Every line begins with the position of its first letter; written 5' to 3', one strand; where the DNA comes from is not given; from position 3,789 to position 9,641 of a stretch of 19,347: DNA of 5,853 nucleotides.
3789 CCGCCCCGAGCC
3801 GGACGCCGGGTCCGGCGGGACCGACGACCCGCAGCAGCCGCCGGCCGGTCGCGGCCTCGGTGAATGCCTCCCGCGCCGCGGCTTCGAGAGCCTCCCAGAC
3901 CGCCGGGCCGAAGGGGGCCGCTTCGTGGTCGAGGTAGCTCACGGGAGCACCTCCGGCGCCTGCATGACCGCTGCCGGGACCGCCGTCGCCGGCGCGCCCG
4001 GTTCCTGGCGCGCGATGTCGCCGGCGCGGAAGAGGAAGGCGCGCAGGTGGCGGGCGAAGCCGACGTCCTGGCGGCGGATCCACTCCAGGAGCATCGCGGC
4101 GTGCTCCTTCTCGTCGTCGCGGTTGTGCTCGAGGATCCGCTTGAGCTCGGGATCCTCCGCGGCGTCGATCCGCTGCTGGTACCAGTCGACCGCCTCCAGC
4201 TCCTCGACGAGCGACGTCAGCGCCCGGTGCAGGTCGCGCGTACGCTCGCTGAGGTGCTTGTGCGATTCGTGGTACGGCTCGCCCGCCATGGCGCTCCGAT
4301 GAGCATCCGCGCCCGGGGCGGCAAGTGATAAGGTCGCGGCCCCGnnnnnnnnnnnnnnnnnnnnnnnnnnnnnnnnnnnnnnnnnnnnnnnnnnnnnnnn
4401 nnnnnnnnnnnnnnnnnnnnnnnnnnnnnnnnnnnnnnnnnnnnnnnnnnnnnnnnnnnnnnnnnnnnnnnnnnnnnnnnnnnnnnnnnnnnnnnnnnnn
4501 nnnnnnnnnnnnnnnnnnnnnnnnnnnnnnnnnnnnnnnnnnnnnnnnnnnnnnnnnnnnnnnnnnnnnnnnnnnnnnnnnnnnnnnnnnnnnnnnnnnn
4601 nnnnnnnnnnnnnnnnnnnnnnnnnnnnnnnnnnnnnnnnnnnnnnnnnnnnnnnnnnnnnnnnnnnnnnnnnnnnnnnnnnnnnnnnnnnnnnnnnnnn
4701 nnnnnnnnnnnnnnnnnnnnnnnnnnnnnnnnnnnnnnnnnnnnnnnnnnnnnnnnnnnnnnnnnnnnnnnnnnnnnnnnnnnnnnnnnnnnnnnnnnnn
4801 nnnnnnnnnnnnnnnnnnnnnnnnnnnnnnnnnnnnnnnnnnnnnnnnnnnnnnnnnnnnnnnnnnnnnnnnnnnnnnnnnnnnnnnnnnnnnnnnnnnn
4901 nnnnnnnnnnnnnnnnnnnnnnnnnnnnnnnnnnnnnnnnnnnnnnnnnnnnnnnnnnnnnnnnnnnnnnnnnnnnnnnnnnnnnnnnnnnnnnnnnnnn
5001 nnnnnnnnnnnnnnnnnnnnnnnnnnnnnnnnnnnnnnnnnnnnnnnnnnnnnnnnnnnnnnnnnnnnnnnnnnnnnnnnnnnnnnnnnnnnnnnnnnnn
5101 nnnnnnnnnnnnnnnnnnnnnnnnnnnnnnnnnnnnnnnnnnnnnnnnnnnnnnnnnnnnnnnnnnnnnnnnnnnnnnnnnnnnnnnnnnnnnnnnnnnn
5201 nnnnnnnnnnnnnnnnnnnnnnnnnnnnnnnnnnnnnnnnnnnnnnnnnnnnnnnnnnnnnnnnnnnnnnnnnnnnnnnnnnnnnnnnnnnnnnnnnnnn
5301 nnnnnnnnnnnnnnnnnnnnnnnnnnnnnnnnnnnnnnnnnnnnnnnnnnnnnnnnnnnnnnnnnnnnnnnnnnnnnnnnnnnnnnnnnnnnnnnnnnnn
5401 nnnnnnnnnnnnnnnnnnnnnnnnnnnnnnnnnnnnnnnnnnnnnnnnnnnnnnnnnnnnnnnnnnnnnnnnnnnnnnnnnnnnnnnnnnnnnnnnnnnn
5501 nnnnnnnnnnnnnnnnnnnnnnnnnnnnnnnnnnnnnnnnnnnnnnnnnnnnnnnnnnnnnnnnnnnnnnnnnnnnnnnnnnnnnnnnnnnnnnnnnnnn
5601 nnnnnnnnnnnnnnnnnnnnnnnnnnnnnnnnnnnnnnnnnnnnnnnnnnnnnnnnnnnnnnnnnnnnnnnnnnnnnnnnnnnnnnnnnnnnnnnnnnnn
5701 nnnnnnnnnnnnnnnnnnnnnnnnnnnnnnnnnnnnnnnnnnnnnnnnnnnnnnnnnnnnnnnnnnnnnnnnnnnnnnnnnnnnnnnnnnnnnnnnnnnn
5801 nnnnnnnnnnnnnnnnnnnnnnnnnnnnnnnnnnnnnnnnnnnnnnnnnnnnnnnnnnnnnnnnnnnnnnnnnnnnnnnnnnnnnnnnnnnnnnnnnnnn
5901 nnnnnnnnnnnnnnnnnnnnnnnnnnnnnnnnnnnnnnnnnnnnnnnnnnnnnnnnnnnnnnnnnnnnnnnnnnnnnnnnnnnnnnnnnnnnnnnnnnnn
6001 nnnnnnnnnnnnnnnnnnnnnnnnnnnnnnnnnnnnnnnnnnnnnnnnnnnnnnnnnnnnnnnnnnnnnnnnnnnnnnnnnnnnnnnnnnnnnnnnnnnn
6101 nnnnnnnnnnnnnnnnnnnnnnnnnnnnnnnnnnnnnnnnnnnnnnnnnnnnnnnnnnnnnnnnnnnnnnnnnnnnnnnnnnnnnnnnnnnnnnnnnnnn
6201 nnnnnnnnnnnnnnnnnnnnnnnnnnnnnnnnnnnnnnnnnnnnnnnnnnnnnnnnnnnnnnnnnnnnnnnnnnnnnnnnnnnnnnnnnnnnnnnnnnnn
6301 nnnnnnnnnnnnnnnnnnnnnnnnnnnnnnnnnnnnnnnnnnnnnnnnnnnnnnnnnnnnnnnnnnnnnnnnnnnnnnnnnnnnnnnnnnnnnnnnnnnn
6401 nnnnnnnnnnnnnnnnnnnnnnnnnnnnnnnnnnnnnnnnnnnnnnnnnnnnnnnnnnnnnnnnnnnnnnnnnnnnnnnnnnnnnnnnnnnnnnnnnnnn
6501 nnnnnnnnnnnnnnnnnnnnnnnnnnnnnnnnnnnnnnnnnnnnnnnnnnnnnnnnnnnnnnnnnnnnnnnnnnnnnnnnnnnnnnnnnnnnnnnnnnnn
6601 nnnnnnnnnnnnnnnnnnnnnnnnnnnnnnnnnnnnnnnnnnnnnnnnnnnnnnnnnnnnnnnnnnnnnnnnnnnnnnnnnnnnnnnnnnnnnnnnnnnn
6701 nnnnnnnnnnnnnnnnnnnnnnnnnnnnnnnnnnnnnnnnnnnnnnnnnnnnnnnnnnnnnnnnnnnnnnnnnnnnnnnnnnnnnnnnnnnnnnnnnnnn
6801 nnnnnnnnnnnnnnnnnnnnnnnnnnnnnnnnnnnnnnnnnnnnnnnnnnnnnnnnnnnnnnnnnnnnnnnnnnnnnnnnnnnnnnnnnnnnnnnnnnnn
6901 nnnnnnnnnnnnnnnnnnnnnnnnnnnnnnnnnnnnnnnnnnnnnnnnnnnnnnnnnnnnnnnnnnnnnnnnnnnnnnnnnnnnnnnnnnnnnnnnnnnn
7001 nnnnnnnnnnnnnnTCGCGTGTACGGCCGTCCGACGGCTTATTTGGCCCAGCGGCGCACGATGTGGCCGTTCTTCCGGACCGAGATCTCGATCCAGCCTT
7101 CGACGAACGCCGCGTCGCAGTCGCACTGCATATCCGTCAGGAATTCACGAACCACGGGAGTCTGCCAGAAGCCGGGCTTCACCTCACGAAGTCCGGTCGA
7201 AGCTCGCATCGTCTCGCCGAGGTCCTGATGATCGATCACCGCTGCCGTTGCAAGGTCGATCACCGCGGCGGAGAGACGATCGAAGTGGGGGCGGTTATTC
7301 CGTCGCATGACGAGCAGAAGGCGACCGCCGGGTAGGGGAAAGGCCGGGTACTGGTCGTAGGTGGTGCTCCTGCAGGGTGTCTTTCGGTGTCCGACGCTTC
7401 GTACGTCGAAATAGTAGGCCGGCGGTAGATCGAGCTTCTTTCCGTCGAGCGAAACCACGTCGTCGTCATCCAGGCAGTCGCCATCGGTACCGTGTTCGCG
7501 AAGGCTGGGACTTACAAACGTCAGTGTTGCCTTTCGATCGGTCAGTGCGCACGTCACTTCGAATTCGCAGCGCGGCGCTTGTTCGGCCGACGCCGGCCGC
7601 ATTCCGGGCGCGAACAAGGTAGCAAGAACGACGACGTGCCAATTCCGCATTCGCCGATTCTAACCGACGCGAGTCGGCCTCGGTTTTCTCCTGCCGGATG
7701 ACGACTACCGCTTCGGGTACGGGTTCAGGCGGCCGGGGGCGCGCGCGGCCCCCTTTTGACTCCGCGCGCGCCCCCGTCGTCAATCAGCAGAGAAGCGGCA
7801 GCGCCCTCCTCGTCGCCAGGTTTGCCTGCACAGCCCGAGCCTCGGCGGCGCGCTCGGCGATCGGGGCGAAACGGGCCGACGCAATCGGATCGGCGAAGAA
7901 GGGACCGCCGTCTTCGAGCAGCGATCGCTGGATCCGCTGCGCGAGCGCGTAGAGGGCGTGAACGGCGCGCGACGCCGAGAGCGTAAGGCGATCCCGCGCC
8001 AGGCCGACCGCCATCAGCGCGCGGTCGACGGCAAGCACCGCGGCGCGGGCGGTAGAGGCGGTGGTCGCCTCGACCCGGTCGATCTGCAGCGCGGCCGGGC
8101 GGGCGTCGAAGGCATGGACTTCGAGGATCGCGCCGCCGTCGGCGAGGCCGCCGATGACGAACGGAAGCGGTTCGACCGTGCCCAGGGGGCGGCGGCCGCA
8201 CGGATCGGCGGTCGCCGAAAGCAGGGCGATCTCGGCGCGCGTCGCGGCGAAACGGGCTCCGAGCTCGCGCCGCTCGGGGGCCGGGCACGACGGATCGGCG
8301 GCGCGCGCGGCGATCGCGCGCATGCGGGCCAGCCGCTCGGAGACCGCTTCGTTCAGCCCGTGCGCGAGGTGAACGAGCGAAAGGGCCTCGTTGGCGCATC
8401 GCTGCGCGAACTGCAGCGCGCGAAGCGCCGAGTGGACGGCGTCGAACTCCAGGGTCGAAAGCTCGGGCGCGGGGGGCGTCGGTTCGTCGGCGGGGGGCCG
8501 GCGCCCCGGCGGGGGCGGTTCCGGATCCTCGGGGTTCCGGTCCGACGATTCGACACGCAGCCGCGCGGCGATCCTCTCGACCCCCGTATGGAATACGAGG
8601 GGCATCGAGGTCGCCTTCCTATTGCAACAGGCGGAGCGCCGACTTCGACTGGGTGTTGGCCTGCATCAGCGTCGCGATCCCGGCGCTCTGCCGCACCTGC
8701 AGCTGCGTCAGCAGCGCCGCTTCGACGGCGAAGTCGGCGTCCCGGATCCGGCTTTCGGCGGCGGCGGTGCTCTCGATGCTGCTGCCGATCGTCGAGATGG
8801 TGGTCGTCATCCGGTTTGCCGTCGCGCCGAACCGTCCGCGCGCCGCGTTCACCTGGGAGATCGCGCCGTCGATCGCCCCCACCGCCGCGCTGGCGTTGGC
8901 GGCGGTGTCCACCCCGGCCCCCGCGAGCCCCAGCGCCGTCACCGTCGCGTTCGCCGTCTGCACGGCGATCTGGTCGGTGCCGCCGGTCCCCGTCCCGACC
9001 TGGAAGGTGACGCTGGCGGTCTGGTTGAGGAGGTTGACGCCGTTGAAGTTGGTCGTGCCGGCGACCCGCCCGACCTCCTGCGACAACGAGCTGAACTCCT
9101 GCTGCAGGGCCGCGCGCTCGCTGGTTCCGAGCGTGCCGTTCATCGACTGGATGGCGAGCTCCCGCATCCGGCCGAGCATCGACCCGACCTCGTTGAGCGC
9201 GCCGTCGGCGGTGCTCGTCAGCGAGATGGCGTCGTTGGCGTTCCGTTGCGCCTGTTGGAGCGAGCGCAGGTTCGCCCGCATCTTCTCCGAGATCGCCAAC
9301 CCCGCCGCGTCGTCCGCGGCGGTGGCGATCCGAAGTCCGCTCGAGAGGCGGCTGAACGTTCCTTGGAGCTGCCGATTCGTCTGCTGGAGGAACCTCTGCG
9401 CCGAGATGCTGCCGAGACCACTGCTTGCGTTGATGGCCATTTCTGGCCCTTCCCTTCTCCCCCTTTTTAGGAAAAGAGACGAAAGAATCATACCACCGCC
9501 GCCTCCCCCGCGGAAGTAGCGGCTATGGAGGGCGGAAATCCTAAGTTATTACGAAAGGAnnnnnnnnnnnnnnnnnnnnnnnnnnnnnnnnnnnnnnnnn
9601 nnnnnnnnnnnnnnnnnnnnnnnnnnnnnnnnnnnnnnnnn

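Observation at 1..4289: Encapsulin/EncFtn nanocompartment genes in one tight operon with a radical SAM enzyme and a FtsX-type ABC exporter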

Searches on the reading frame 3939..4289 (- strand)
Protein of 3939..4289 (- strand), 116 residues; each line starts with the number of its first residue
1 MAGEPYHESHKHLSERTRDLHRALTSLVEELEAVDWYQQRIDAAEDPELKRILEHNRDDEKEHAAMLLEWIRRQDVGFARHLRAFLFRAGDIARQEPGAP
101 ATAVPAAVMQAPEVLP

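Call 5: search_protein_families(library=pfam, proteins=[window:3939-4289:-], max_evalue=0.01)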
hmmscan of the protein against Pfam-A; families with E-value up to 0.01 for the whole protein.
window:3939-4289:- (116 aa): 4 families
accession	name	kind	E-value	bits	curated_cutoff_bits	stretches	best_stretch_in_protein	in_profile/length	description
PF22277.2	EncFtn-like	-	1.3e-38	131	27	1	6-88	2-84/85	EncFtn-like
PF02915.23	Rubrerythrin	-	0.002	19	22.8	1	26-89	6-75/137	Rubrerythrin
PF03232.19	COQ7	-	0.004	17.2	23.5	1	30-75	14-60/169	Ubiquinone biosynthesis protein COQ7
PF09537.16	DUF2383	-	0.0046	17.5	30.8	1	23-74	5-57/111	Domain of unknown function (DUF2383)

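Call 6: search_protein_families(library=ncbifam, proteins=[window:3939-4289:-], max_evalue=0.01)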
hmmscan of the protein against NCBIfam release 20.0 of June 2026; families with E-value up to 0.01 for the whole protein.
window:3939-4289:- (116 aa): 3 families
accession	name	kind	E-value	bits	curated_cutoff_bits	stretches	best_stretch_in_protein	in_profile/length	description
TIGR04535.1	ferrit_encaps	subfamily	4.1e-37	126.6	125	1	6-98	1-93/114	encapsulin-associated ferritin-like protein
NF058679.1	EncB_fam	subfamily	3.7e-22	78.5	90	1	5-89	7-91/117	encapsulin nanocompartment ferritin-likeEncB family encapsulin nanocompartment ferritin-like cargo protein cargo protein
NF058678.1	EncB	exception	5.3e-06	26.7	210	1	18-107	10-101/160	encapsulin nanocompartment ferritin-like cargo protein EncB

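Call 30: list_cluster_members(proteins=[P0001, P0121, window:3939-4289:-, window:4345-7014:+, P0002])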
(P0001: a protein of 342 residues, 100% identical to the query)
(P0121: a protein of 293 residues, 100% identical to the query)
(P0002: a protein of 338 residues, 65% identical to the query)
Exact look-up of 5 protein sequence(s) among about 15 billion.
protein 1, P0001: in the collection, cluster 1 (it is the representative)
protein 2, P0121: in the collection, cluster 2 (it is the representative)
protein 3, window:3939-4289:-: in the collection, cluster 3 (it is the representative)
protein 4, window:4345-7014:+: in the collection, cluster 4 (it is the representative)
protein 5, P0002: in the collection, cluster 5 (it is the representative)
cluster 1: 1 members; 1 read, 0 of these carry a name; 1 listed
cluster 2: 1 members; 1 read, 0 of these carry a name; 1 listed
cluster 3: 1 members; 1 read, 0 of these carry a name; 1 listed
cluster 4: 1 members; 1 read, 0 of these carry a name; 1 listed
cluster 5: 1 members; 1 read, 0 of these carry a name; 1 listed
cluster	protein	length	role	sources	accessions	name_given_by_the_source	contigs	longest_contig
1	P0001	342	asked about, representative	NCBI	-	-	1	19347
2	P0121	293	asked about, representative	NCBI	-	-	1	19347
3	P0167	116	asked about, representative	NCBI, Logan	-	-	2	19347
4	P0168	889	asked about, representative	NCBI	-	-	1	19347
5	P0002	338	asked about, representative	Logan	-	-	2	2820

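Call 42: search_solved_structures(query=window:3939-4289:-, max_evalue=0.001, show_alignments=2)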
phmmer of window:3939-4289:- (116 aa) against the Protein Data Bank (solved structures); distinct sequences matched with E-value up to 0.001: 14.
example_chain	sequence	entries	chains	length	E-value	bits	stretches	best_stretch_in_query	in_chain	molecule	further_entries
33bf_A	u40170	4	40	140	1.3e-31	112.3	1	6-97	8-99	Encapsulated ferritin-like protein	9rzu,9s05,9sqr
5da5_A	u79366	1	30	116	1.6e-31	112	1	6-95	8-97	Rru_A0973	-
6suw_A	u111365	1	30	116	1e-30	109.5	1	6-95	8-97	Uncharacterized protein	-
5l8b_A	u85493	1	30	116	1e-30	109.5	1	6-95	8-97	Uncharacterized protein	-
5l89_A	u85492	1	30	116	1e-30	109.5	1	6-95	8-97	Rru_A0973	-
6sv1_A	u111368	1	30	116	1e-30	109.5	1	6-95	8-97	Encapsulated Ferritin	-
3k6c_A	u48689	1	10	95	1.8e-30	108.7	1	1-93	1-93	Uncharacterized protein NE0167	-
5l8g_A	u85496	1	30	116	3.4e-30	107.8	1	6-95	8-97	Uncharacterized protein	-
5l8f_A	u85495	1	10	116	1.4e-28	102.6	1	6-95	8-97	Rru_A0973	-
7oe2_1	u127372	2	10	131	1.7e-28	102.3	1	1-112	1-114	Haliangium ochraceum Encapsulated ferritin localisation sequence | Haliangium ochraceum encapsulated ferritin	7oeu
5n5f_A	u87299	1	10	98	2e-27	98.8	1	3-92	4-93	encapsulated ferritin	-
7s8t_A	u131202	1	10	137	1.4e-08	38.2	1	18-85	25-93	EncC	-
7s5c_A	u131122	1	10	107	1.1e-05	28.9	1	19-102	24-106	EncB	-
7s5k_A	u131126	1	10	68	0.00018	24.9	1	19-81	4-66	EncB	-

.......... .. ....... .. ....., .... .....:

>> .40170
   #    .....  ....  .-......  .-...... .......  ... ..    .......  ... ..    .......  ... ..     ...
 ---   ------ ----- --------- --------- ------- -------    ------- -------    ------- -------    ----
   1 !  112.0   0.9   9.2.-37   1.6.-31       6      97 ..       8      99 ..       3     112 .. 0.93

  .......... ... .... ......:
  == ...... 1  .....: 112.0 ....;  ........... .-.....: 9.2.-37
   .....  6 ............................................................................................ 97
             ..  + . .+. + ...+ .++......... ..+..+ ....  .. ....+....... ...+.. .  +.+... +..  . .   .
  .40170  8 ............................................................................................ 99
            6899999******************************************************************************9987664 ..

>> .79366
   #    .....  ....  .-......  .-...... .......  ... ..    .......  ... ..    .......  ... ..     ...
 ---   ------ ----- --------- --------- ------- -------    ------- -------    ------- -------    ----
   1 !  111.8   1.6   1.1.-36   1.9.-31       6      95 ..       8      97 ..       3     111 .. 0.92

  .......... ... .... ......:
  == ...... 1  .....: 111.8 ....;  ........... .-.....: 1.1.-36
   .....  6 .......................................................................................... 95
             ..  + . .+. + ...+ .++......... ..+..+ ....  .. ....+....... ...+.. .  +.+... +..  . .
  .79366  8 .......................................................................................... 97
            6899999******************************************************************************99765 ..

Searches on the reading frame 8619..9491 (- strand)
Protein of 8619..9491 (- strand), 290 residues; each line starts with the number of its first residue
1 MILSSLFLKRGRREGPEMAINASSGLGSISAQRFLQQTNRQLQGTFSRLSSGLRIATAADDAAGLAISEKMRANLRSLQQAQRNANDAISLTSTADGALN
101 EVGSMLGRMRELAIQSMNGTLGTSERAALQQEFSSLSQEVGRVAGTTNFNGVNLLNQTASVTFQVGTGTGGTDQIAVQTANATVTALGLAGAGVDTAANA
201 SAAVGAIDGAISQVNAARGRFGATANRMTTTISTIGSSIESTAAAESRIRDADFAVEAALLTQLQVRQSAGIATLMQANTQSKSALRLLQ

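Call 8: search_protein_families(library=pfam, proteins=[window:8619-9491:-], max_evalue=0.001)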
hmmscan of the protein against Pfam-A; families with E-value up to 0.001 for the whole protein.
window:8619-9491:- (290 aa): 2 families
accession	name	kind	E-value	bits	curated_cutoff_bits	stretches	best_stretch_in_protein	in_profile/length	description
PF00669.25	Flagellin_N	-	2.6e-37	128.4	26.6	1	28-158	7-137/139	Bacterial flagellin N-terminal helical region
PF00700.27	Flagellin_C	-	8.5e-18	64.9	23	1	205-289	2-86/86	Bacterial flagellin C-terminal helical region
